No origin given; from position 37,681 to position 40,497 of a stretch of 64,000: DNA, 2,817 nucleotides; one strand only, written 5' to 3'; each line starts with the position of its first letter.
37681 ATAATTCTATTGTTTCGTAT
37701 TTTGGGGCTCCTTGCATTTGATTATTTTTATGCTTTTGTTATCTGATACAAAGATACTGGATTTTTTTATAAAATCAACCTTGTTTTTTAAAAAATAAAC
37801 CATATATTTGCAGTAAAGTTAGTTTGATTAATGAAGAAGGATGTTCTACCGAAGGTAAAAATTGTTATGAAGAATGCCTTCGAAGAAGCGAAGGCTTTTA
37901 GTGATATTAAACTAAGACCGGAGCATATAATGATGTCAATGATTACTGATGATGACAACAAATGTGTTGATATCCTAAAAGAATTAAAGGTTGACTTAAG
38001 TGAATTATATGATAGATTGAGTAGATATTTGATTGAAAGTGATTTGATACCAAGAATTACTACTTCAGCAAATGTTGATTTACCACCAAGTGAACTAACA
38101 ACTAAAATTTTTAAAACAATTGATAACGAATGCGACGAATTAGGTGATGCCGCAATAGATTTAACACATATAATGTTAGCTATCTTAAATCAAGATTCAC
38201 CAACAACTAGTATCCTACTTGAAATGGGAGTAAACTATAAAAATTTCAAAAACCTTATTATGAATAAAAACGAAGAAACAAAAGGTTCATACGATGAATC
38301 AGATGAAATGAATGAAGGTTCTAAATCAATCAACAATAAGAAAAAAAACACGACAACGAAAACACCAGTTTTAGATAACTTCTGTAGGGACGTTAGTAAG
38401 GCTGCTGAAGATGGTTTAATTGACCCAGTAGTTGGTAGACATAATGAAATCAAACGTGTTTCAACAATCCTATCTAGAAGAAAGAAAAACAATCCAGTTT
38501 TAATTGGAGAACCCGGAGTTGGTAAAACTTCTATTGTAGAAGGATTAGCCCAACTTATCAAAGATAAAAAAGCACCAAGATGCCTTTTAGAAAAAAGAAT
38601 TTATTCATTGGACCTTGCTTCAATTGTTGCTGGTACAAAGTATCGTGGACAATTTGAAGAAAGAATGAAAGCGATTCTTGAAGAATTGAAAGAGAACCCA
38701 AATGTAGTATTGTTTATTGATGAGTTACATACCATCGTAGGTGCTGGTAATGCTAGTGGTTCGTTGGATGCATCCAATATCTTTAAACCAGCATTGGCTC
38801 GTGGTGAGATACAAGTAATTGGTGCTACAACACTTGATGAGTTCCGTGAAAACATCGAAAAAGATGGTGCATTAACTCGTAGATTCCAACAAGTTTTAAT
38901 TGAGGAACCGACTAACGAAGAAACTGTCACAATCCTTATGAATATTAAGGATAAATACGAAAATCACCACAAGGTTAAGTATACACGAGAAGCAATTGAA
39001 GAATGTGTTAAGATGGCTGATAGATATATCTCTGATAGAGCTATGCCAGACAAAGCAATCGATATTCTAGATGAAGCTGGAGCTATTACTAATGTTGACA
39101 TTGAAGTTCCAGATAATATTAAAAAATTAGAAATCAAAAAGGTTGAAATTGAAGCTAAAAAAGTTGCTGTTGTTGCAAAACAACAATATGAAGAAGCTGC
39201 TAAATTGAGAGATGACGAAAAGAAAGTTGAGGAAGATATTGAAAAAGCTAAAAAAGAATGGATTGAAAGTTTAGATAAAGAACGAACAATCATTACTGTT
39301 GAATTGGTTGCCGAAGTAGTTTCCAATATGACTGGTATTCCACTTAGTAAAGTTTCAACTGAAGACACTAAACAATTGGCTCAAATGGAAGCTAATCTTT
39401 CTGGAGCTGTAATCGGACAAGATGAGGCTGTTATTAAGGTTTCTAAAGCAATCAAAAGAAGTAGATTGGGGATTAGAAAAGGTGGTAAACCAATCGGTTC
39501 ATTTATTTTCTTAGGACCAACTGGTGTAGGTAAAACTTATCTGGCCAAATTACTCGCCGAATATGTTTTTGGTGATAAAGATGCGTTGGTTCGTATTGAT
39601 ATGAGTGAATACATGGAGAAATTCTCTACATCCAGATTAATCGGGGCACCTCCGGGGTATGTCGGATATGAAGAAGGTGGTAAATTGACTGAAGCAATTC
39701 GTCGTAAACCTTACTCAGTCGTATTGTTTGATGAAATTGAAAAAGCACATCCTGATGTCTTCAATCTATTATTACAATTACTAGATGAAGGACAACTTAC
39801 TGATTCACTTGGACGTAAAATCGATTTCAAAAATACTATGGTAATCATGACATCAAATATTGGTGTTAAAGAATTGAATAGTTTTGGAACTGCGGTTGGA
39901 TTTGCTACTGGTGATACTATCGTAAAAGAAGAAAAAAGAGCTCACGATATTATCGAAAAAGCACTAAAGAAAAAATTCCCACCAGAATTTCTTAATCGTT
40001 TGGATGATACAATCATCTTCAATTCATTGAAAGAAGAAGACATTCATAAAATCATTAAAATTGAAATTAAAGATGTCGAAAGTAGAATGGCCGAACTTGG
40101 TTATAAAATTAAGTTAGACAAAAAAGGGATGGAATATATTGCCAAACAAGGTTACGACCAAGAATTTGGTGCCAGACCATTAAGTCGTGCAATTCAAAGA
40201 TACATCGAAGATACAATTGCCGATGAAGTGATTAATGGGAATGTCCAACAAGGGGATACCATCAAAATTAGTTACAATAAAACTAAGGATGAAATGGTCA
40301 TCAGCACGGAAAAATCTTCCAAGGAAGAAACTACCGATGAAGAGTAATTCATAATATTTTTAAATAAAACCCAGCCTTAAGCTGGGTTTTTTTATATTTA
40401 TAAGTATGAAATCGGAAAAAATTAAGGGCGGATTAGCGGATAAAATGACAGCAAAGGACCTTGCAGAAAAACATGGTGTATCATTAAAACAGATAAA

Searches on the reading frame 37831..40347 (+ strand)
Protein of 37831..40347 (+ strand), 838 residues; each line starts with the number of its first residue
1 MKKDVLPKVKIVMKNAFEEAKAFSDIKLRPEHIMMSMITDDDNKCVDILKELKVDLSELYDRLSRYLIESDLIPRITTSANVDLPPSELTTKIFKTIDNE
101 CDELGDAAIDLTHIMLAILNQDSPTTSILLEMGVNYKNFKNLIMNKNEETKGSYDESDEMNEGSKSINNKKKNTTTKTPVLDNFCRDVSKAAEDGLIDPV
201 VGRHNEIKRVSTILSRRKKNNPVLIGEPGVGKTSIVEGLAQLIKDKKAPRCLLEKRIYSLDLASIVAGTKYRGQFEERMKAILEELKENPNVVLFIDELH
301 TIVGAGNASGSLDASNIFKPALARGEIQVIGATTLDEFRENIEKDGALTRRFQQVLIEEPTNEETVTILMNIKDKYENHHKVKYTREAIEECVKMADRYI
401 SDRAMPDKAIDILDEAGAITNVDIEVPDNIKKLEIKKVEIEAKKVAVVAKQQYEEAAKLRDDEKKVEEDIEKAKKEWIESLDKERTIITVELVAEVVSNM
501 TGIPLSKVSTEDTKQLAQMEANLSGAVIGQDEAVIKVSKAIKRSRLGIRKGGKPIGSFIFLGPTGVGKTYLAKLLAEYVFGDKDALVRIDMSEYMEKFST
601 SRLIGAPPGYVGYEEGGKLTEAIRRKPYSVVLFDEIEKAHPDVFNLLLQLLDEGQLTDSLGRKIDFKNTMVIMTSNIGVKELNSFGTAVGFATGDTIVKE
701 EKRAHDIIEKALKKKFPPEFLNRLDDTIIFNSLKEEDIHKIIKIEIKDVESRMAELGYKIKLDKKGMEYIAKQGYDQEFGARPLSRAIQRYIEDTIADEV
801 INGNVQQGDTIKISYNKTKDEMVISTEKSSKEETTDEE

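Call 17: search_protein_families(library=phrogs, proteins=[window:37831-40347:+])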
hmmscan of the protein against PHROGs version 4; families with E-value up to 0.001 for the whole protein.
window:37831-40347:+ (838 aa): 14 families
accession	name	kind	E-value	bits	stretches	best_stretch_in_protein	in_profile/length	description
phrog_4871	-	other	3e-251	837.1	1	4-829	7-761/764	ATP-dependent protease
phrog_5846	-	DNA, RNA and nucleotide metabolism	1.7e-15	58.2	2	199-519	17-306/380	clamp loader of DNA polymerase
phrog_3757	-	unknown function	8.3e-12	46.2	1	140-304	46-198/367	-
phrog_4339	-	unknown function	1.2e-09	38.8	1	644-834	384-545/552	-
phrog_168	-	DNA, RNA and nucleotide metabolism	1.3e-09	39.2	1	553-694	40-143/314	clamp loader of DNA polymerase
phrog_10401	-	other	3.4e-09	37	1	207-307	448-535/667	ATPase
phrog_249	-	moron, auxiliary metabolic gene and host takeover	6.7e-09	36.6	1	436-674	22-242/380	porphyrin biosynthesis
phrog_3277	-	DNA, RNA and nucleotide metabolism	6.3e-08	33.6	0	214-299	5-87/168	DnaC-like helicase loader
phrog_50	-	DNA, RNA and nucleotide metabolism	4.2e-07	30.4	0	550-599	365-413/570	DnaC-like helicase loader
phrog_1297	-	other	8.3e-07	29.3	0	217-252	23-58/356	ATPase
phrog_296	-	integration and excision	2.5e-06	27.5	0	223-302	322-400/626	DNA transposition protein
phrog_7998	-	unknown function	2.5e-05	24.6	0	199-247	18-68/339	-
phrog_29395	-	unknown function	0.00019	21.5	1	516-664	145-309/531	-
phrog_7485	-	unknown function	0.00037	20.6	0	222-265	230-263/430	-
